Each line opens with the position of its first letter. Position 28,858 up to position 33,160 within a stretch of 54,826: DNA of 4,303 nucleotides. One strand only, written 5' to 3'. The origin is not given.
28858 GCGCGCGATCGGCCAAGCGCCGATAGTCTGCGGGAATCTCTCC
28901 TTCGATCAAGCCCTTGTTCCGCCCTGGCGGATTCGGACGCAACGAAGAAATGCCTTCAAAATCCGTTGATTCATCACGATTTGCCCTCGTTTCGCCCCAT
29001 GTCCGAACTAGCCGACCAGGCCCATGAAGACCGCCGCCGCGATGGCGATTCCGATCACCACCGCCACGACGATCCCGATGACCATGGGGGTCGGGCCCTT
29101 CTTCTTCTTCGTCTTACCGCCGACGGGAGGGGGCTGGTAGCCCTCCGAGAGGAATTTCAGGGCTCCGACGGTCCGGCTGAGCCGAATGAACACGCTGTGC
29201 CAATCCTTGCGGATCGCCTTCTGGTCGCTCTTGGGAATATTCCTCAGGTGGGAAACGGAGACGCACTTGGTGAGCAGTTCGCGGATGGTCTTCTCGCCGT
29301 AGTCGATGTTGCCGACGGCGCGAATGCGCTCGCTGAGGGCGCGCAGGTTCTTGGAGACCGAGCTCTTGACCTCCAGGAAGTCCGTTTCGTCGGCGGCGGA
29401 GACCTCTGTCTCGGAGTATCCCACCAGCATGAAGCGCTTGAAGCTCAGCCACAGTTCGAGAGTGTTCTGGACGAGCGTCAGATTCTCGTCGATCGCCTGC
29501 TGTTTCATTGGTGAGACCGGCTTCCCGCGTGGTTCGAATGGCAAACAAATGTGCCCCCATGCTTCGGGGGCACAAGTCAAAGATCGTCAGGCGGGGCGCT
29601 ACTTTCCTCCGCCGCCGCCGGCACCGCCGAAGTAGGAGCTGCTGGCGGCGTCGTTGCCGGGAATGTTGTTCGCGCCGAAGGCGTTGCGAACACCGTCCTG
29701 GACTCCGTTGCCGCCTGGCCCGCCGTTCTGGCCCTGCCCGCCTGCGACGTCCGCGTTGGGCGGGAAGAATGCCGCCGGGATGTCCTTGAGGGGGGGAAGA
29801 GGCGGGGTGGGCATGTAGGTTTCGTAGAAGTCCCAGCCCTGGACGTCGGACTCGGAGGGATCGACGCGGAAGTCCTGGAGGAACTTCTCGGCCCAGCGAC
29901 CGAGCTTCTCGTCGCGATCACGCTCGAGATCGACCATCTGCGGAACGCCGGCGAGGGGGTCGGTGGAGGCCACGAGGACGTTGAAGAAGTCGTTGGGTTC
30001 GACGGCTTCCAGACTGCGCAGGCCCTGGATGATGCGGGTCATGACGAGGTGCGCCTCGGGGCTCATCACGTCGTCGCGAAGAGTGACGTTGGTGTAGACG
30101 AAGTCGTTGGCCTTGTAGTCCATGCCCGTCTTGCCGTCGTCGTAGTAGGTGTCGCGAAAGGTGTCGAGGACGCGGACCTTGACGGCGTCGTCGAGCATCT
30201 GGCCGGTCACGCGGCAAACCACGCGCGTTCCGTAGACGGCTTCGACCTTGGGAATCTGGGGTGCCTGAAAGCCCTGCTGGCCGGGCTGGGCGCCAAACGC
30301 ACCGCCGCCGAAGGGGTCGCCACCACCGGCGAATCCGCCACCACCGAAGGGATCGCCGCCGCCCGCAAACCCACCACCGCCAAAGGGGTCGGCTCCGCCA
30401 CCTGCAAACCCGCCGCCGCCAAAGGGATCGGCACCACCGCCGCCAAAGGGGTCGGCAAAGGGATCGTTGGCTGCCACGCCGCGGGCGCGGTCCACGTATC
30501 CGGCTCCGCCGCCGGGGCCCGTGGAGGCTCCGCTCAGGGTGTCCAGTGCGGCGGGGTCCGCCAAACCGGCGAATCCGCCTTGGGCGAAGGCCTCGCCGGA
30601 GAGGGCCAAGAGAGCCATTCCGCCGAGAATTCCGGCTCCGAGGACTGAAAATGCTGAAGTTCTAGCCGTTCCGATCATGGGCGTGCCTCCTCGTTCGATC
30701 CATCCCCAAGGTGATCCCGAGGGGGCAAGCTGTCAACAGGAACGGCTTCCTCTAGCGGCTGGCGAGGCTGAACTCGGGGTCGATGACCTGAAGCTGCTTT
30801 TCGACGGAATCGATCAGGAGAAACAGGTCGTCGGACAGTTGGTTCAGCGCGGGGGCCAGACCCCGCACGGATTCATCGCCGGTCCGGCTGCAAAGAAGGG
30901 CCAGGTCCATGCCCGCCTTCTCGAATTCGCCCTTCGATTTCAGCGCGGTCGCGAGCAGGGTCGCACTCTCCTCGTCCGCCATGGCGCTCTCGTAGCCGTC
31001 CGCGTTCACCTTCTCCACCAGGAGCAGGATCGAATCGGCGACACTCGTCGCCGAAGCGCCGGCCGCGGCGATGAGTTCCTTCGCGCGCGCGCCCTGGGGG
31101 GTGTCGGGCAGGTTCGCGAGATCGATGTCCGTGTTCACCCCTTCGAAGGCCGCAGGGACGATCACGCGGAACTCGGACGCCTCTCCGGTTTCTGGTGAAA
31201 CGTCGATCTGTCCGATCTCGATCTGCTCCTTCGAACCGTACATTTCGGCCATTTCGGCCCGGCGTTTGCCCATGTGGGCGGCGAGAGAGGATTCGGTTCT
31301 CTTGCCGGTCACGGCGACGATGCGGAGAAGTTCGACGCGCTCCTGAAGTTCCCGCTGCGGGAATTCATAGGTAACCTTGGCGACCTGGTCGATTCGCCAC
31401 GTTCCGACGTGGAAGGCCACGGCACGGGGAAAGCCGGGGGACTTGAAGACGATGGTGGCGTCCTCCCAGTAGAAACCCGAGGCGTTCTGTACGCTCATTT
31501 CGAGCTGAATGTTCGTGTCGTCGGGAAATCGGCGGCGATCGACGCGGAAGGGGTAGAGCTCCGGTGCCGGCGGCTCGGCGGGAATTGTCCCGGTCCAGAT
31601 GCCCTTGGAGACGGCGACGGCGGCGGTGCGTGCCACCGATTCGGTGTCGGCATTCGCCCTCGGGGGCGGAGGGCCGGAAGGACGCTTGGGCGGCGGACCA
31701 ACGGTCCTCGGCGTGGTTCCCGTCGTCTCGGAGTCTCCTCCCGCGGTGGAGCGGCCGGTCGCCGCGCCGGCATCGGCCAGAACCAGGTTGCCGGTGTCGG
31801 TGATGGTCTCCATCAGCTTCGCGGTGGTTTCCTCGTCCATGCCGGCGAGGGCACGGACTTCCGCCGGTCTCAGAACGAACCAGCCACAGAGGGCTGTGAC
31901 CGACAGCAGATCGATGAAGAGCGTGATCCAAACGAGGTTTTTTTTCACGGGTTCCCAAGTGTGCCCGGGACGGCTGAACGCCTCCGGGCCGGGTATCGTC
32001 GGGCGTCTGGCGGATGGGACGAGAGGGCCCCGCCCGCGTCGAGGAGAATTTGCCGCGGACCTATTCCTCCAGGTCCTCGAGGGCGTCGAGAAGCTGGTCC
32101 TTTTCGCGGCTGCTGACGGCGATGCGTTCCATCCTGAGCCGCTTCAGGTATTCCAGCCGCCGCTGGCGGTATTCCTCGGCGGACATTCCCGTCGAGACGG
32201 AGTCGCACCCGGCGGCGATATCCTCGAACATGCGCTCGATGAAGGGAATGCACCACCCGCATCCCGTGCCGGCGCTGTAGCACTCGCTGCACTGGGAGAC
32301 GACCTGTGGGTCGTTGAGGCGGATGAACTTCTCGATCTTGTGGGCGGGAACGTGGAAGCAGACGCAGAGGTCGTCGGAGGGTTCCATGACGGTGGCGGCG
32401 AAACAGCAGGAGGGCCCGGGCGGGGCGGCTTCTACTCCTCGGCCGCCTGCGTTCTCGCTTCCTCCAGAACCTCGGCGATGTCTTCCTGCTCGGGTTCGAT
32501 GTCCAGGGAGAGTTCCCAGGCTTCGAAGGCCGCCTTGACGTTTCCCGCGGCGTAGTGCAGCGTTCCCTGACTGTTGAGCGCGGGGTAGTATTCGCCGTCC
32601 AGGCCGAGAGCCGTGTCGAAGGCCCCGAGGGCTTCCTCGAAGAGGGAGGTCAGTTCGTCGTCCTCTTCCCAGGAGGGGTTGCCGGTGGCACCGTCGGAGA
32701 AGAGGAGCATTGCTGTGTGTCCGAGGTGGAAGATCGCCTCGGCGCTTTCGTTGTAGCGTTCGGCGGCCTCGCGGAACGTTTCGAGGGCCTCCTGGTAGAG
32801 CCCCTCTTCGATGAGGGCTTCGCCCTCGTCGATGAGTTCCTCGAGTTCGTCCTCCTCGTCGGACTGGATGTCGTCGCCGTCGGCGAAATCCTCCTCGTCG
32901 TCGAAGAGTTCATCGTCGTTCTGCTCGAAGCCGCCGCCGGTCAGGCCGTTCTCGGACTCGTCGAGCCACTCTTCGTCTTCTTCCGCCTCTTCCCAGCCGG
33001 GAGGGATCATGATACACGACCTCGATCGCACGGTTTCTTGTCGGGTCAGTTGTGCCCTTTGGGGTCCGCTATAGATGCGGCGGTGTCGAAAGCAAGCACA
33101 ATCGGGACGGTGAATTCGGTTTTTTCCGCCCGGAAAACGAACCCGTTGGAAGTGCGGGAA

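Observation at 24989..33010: Eight-gene one-strand cluster of exported unknowns closed by a strong terminator: candidate undescribed cell-envelope system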

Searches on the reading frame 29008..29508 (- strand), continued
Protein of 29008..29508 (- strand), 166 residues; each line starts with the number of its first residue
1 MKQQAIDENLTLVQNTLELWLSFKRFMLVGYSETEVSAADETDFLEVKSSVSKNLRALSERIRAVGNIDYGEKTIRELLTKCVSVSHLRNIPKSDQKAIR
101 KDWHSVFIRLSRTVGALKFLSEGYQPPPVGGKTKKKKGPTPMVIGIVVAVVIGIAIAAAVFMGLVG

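Call 82: find_encoding_contigs(protein=P0235, flank=10000, max_places=1)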
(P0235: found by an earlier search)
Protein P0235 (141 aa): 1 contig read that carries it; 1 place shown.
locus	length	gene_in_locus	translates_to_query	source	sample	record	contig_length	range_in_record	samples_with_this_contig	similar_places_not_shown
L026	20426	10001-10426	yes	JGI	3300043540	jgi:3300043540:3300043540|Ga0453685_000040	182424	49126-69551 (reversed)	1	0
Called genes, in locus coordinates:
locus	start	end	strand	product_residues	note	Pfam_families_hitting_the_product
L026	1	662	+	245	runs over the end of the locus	PF00892:EamA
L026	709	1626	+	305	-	PF01522:Polysacc_deac_1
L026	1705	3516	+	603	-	PF02878:PGM_PMM_I, PF02879:PGM_PMM_II, PF02880:PGM_PMM_III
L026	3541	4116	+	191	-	PF00753:Lactamase_B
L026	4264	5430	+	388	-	-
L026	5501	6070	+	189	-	-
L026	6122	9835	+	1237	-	-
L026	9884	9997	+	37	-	-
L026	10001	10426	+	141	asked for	-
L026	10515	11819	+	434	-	PF13167:GTP-bdg_N, PF16360:GTP-bdg_M, PF01926:MMR_HSR1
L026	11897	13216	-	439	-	PF01547:SBP_bac_1, PF13416:SBP_bac_8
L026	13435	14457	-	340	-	PF01515:PTA_PTB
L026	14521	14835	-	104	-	-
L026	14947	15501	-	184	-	PF00936:BMC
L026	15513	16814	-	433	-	PF01512:Complex1_51K, PF10531:SLBB, PF13534:Fer4_17, PF13375:RnfC_N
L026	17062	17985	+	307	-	PF00248:Aldo_ket_red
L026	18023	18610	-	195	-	PF00578:AhpC-TSA, PF08534:Redoxin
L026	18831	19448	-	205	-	PF12804:NTP_transf_3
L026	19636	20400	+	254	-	PF07963:N_methyl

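Call 84: search_protein_families(library=pfam, proteins=[L013:5590-6540:+, L026:4264-5430:+, L026:6122-9835:+], max_evalue=1)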
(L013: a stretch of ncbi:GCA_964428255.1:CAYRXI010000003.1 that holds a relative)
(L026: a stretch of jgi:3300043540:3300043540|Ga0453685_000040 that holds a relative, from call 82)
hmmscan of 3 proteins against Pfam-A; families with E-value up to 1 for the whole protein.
L013:5590-6540:+ (316 aa): 1 family
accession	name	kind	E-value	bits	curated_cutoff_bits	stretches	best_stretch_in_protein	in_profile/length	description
PF08271.17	Zn_Ribbon_TF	-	0.24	11.4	29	1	121-138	22-39/43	TFIIB zinc-binding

L026:4264-5430:+ (388 aa): 0 families

L026:6122-9835:+ (1237 aa): 1 family
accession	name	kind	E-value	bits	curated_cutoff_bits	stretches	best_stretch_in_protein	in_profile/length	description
PF14346.11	DUF4398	-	0.022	15.7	27.9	1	123-169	3-50/78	Domain of unknown function (DUF4398)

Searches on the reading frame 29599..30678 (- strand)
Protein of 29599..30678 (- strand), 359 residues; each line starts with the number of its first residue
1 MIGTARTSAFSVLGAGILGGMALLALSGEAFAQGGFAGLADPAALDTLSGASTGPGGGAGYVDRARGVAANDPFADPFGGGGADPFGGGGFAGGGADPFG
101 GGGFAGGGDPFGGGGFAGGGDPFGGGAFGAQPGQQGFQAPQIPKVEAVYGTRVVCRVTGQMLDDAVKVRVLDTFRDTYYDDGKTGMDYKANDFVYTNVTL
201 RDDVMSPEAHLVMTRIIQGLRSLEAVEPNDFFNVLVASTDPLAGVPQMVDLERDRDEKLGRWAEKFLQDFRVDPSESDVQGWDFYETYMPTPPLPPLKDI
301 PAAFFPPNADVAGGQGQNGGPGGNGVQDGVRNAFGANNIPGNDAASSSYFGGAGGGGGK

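Call 3: search_protein_families(library=pfam, proteins=[window:29599-30678:-], max_evalue=1)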
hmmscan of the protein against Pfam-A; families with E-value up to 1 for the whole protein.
window:29599-30678:- (359 aa): 0 families

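Call 4: search_protein_families(library=ncbifam, proteins=[window:29599-30678:-], max_evalue=1)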
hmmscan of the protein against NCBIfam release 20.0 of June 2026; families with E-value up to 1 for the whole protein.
window:29599-30678:- (359 aa): 0 families

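Call 32: search_solved_structures(query=A3, max_evalue=10, show_alignments=1)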
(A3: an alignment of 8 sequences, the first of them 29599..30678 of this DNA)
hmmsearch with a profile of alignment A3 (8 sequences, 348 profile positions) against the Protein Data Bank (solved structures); distinct sequences matched with E-value up to 10: 2.
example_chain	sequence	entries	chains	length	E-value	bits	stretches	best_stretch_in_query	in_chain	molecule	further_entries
2qlv_B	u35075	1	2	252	0.12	14.7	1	270-310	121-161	Protein SIP2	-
7mq8_NY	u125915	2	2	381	0.47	12.8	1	246-315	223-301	KRR1 small subunit processome component homolog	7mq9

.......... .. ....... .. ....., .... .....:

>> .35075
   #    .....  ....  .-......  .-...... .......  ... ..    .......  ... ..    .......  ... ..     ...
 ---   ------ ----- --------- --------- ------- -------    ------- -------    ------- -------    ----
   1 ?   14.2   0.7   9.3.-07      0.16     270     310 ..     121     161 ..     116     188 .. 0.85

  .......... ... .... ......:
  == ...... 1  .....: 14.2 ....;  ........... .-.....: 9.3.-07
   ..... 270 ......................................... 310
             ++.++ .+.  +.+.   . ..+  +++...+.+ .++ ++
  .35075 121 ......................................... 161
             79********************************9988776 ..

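Call 33: search_protein_families(library=pfam, alignment_id=A3, max_evalue=1)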
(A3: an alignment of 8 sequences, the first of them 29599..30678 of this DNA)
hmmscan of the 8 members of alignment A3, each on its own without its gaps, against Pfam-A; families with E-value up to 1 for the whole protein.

A. member 1, window:29599-30678:- (359 aa): 0 families

B. families by the number of members that match (of 8 scanned): 1 family
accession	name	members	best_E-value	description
PF17826.7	DUF5588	1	0.33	Family of unknown function (DUF5588)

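Call 74: search_protein_families(library=padloc, proteins=[window:29599-30678:-], max_evalue=0.01)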
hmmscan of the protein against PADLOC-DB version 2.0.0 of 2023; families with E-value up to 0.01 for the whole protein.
window:29599-30678:- (359 aa): 0 families

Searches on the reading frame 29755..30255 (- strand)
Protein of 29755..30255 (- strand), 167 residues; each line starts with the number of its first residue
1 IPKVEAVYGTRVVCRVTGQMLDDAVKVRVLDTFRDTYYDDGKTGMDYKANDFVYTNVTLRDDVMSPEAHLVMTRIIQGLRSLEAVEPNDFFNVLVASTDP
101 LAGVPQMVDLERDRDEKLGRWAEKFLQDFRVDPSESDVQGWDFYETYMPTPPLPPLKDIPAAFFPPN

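Call 65: find_homologous_proteins(query=A8, max_evalue=0.01)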
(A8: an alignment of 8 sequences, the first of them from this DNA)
Query A8 (8 sequences) (167 aa, profile of the alignment): 5 proteins with E <= 0.01 among 3636 candidates.
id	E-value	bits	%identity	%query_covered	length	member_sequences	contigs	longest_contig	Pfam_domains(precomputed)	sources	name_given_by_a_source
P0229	2.6e-58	215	35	92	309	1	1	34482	-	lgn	-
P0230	1.4e-50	189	45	79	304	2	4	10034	-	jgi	jgi:hypothetical protein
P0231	3.0e-31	127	30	88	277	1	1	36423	-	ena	-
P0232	1.2e-28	118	27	89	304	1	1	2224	-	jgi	jgi:hypothetical protein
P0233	5.6e-20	90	38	60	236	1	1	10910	-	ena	-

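Call 66: find_encoding_contigs(protein=P0231, flank=10000, max_places=1)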
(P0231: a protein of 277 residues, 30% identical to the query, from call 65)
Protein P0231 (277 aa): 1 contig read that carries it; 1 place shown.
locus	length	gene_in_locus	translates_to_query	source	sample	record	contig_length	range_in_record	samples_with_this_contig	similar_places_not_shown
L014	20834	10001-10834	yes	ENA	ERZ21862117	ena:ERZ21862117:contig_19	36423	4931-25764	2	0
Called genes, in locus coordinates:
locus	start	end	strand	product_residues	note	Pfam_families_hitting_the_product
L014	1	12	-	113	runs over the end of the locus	-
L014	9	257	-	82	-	-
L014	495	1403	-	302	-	-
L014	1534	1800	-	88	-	-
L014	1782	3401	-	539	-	-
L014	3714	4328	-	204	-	-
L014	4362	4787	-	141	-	PF07030:Phage_Mu_Gp36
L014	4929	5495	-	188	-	-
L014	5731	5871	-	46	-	-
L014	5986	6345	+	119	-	-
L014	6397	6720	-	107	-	-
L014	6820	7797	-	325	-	-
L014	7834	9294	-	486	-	PF06074:Portal_Mu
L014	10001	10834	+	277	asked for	-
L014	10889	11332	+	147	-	-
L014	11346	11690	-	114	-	-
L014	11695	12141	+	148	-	-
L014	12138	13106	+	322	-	-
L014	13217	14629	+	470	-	-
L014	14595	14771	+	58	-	-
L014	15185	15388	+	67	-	-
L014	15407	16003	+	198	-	-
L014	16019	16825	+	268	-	PF00753:Lactamase_B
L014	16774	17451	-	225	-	PF00590:TP_methylase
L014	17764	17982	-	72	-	PF13241:NAD_binding_7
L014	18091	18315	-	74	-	PF09834:DUF2061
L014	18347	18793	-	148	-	PF02082:Rrf2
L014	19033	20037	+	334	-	PF00348:polyprenyl_synt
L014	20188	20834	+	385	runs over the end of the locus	PF01740:STAS, PF13466:STAS_2 (faint), PF00512:HisKA (faint)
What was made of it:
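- Tried and rejected: A phage origin was considered because L014 lies beside Mu-like genes (call 66).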

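Call 84: search_protein_families(library=pfam, proteins=[P0231, P0230, P0232, P0233], max_evalue=1)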
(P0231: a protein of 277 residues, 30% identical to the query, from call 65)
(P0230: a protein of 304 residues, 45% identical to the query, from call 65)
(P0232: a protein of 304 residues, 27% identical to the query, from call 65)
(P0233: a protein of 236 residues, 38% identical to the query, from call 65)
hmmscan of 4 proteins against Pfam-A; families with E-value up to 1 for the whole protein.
P0231 (277 aa): 0 families

P0230 (304 aa): 0 families

P0232 (304 aa): 0 families

P0233 (236 aa): 0 families

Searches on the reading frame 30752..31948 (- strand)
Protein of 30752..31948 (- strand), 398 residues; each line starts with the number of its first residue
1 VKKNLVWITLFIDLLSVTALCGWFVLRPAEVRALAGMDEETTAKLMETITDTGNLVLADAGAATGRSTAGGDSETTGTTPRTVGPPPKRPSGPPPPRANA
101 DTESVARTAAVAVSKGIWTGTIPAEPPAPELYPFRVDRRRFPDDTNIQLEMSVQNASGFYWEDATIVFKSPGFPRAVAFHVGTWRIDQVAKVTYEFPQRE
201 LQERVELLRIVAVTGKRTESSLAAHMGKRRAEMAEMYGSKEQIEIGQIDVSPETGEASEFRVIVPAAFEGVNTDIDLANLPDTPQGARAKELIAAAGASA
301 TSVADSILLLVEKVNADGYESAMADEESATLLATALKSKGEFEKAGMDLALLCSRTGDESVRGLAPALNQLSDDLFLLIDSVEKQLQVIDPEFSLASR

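Call 3: search_protein_families(library=pfam, proteins=[window:30752-31948:-], max_evalue=1)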
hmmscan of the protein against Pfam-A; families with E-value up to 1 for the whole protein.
window:30752-31948:- (398 aa): 0 families

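Call 4: search_protein_families(library=ncbifam, proteins=[window:30752-31948:-], max_evalue=1)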
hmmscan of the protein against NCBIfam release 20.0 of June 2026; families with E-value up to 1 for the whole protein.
window:30752-31948:- (398 aa): 1 family
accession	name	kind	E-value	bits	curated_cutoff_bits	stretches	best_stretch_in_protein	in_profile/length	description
TIGR02338.1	gimC_beta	equivalog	0.18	11.8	73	1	190-237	61-108/110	prefoldin subunit beta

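Call 57: search_solved_structures(query=A7, max_evalue=10)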
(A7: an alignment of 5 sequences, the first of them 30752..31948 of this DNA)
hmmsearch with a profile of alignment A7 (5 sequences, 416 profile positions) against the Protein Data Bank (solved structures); distinct sequences matched with E-value up to 10: 2.
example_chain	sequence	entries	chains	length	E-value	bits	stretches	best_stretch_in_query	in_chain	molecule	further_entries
9qpc_A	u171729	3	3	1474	1.1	11.6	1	179-209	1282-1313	DNA polymerase III PolC-type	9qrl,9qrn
3f2b_A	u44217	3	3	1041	1.7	11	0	179-201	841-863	DNA-directed DNA polymerase III alpha chain | GEOBACILLUS KAUSTOPHILUS DNA POLC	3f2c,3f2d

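Call 58: search_protein_families(library=pfam, alignment_id=A7, max_evalue=1)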
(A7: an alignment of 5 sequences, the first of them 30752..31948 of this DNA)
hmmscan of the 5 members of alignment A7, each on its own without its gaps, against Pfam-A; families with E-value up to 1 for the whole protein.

A. member 1, window:30752-31948:- (398 aa): 0 families

B. families by the number of members that match (of 5 scanned): 1 family
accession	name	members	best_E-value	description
PF11872.13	DUF3392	1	0.3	Protein of unknown function (DUF3392)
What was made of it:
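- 30752..31948 (-): g3: 398 aa, GTG start. It has an N-terminal TM anchor, a variable Pro-rich basic linker, a conserved domain of about 100 aa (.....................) and a C-terminal helical region. Accessory to the core. No Pfam or PDB hit (calls 57, 58).
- On TonB/TolA family (g3): No Pfam hit in 5 orthologs (calls 3, 58).
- Closest known: TonB/TolA-type bitopic proteins. Different: No TonB_C or TolA_C domain hit (calls 3, 58).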

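Call 74: search_protein_families(library=padloc, proteins=[window:30752-31948:-], max_evalue=0.01)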
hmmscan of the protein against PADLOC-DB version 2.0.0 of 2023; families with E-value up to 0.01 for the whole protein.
window:30752-31948:- (398 aa): 0 families

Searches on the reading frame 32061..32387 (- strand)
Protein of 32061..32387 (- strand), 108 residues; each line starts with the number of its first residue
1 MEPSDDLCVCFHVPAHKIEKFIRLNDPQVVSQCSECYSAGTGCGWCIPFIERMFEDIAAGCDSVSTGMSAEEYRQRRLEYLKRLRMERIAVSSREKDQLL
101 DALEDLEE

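Call 3: search_protein_families(library=pfam, proteins=[window:32061-32387:-], max_evalue=1)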
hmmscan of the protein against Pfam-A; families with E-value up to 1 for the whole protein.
window:32061-32387:- (108 aa): 4 families
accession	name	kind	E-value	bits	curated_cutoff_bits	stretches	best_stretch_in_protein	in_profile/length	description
PF04324.20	Fer2_BFD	-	8.2e-07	29.7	26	1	8-55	3-49/50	BFD-like [2Fe-2S] binding domain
PF01437.31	PSI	-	0.0057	17.4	23.1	1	31-46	6-22/52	Plexin repeat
PF17205.9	PSI_integrin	-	0.048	13.9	27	1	31-46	7-22/47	Integrin plexin domain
PF00170.26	bZIP_1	-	0.051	14.1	27.6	1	69-108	16-54/64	bZIP transcription factor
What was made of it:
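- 32061..32387 (-): g2: BFD-like [2Fe-2S] domain protein, 108 aa, cytoplasmic. Accessory; same sub-clade as g1. PF04324 Fer2_BFD scores 29.7 bits against a cut-off of 26 (call 3).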

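Call 4: search_protein_families(library=ncbifam, proteins=[window:32061-32387:-], max_evalue=1)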
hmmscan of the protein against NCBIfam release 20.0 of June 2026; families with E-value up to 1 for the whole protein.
window:32061-32387:- (108 aa): 5 families
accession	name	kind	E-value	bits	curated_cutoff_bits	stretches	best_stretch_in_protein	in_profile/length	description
TIGR02000.1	NifU_proper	equivalog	1.4e-06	27.9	273.3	1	7-73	136-202/290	Fe-S cluster assembly protein NifU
TIGR02374.1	nitri_red_nirB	equivalog_domain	2.3e-06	26.3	578.35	1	3-90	415-501/794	nitrite reductase large subunit NirB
NF011565.0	PRK14989.1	subfamily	1.4e-05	23.3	883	1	4-90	421-506/847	nitrite reductase large subunit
NF007803.0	PRK10509.1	equivalog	0.0009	19.5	75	1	7-56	3-52/64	bacterioferritin-associated ferredoxin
TIGR04148.1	GG_samocin_CFB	equivalog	0.11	11.7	300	1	18-86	337-402/411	radical SAM peptide maturase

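Call 74: search_protein_families(library=padloc, proteins=[window:32061-32387:-], max_evalue=0.01)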
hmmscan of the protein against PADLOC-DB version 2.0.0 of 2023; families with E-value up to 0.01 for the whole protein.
window:32061-32387:- (108 aa): 0 families

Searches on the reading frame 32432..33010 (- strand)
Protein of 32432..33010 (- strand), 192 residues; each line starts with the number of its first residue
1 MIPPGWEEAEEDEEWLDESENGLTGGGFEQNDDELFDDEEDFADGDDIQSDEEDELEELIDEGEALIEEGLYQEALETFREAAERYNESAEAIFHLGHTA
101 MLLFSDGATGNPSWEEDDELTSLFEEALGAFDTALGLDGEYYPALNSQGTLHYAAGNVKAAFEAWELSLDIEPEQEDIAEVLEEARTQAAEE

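Call 3: search_protein_families(library=pfam, proteins=[window:32432-33010:-], max_evalue=1)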
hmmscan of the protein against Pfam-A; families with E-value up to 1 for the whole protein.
window:32432-33010:- (192 aa): 11 families
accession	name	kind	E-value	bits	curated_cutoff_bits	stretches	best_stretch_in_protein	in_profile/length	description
PF13432.12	TPR_16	-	5.3e-08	33.6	32.7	2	124-168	13-56/65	Tetratricopeptide repeat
PF07719.23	TPR_2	-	7.1e-08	32.4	27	2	58-86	3-31/34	Tetratricopeptide repeat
PF00515.34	TPR_1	-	2.7e-06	27.4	27.8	2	63-85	8-30/34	Tetratricopeptide repeat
PF13428.12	TPR_14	-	3.5e-06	27.6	23.5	1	58-97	3-42/44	Tetratricopeptide repeat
PF14559.12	TPR_19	-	0.00012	22.8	25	1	66-101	1-36/68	Tetratricopeptide repeat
PF13414.12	TPR_11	-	0.00025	21.1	26.8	1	63-98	1-36/42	TPR repeat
PF13424.12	TPR_12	-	0.0016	19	30.1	1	63-89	10-36/77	Tetratricopeptide repeat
PF13181.12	TPR_8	-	0.011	16.3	25.7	1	63-86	8-31/34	Tetratricopeptide repeat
PF20308.4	TPR-S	-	0.014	16.4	27.6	1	64-146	26-97/102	Tetratricopeptide Repeats-Sensor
PF13371.12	TPR_9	-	0.048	14.1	35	1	125-183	12-70/73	Tetratricopeptide repeat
PF13174.12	TPR_6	-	0.079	14.1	26.3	0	63-86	7-30/33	Tetratricopeptide repeat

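Call 4: search_protein_families(library=ncbifam, proteins=[window:32432-33010:-], max_evalue=1)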
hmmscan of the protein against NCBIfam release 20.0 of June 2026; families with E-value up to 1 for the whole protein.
window:32432-33010:- (192 aa): 10 families
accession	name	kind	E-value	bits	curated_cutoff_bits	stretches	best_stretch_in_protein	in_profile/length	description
TIGR02917.1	PEP_TPR_lipo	equivalog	5.6e-05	21.2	312.2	1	125-181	482-538/899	XrtA/PEP-CTERM system TPR-repeat protein PrsT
NF040959.1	MamA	equivalog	0.0016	17.9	200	1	52-98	101-147/204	magnetosome protein MamA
TIGR02552.1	LcrH_SycD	equivalog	0.0046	16.7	104.8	0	65-100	61-96/136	SycD/LcrH family type III secretion system chaperone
TIGR03302.1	OM_YfiO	subfamily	0.0063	16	81.4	1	49-91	26-68/239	outer membrane protein assembly factor BamD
TIGR02521.1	type_IV_pilW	equivalog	0.017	14.7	154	1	125-178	48-101/234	type IV pilus biogenesis/stability protein PilW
NF041717.1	HaaA_phane_TPR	equivalog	0.018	13.1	1125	1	72-177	735-827/882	cyclophane-containing RiPP biosynthesis TPR protein HaaT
NF047507.1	TPR_BatC_Lepto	exception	0.028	13.9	175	0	58-90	26-58/214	TPR repeat-containing protein BatC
TIGR02795.1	tol_pal_ybgF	equivalog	0.03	14.9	90.1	1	63-92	46-75/119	tol-pal system protein YbgF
NF042912.1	Amuc_1098_fam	equivalog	0.083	10.9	750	1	53-88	38-73/805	Amuc_1098 family type IV pilus outer membrane protein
NF002725.1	PRK02603.1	equivalog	0.13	12.2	143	0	30-138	46-150/173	photosystem I assembly protein Ycf3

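Call 74: search_protein_families(library=padloc, proteins=[window:32432-33010:-], max_evalue=0.01)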
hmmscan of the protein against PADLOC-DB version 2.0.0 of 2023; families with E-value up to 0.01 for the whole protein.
window:32432-33010:- (192 aa): 0 families
